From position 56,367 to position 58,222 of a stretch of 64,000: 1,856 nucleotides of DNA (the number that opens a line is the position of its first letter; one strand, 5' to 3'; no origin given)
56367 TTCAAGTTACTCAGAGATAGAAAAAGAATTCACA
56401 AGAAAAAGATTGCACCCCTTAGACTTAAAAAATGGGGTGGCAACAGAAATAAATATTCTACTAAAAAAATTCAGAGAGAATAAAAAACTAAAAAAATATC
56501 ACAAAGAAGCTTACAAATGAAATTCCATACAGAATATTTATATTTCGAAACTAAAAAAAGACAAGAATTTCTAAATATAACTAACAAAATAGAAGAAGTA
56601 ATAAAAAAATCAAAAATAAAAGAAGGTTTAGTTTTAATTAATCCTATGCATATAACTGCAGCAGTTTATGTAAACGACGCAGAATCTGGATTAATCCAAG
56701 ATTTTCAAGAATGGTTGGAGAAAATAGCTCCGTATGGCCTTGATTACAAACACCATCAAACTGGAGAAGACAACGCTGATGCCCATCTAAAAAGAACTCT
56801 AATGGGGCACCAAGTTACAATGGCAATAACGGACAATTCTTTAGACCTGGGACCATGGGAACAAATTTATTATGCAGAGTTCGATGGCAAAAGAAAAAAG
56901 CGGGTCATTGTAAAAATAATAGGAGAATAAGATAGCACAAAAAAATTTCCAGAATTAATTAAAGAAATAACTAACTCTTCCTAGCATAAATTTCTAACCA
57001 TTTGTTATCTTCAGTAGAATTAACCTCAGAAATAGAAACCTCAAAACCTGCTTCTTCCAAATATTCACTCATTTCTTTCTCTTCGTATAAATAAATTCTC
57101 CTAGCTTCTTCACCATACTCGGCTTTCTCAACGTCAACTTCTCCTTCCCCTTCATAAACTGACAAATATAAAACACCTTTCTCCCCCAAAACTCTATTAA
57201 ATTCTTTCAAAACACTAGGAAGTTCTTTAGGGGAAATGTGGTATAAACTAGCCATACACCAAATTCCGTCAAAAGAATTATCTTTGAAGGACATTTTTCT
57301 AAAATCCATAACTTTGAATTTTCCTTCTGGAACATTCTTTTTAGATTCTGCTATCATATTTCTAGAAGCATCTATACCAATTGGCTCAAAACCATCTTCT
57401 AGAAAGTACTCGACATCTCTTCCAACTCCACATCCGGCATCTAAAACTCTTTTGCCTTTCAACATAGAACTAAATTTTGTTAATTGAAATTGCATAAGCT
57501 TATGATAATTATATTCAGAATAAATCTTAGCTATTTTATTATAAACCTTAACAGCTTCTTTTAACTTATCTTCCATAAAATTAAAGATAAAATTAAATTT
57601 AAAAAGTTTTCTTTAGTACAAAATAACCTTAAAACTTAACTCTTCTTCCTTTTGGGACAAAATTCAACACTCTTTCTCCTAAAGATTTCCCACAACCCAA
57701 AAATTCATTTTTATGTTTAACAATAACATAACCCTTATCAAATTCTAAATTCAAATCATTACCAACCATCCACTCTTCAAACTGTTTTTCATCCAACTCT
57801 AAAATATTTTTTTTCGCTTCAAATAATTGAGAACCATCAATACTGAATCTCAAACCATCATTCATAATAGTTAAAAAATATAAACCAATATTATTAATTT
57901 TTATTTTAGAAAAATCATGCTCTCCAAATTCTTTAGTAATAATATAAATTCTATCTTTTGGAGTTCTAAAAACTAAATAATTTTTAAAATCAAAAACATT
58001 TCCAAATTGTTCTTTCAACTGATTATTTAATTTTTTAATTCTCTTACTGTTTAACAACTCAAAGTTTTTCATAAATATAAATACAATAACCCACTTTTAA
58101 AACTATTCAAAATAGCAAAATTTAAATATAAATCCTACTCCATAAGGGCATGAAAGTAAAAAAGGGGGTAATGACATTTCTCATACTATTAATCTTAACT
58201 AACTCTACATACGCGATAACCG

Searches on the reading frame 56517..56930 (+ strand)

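Call 93: search_protein_families(library=pfam, proteins=[window:56517-56930:+], max_evalue=0.001)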
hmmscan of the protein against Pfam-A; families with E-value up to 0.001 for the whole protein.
window:56517-56930:+ (137 aa): 1 family
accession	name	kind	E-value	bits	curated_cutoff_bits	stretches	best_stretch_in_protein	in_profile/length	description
PF01894.22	UPF0047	-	3.8e-38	130.7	27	1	20-134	1-117/117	Uncharacterised protein family UPF0047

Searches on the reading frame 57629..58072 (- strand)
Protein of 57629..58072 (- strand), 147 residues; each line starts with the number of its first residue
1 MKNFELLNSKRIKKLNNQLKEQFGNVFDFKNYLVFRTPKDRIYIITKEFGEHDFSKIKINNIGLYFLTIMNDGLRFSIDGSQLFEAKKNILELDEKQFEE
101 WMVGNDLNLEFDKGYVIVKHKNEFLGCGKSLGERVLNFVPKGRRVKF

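Call 93: search_protein_families(library=pfam, proteins=[window:57629-58072:-], max_evalue=0.001)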
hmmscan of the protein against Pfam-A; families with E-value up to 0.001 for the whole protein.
window:57629-58072:- (147 aa): 1 family
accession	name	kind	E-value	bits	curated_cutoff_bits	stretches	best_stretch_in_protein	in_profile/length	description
PF13636.12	Methyltranf_PUA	-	9.2e-13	48.5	27.6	1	99-144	2-48/49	RNA-binding PUA-like domain of methyltransferase RsmF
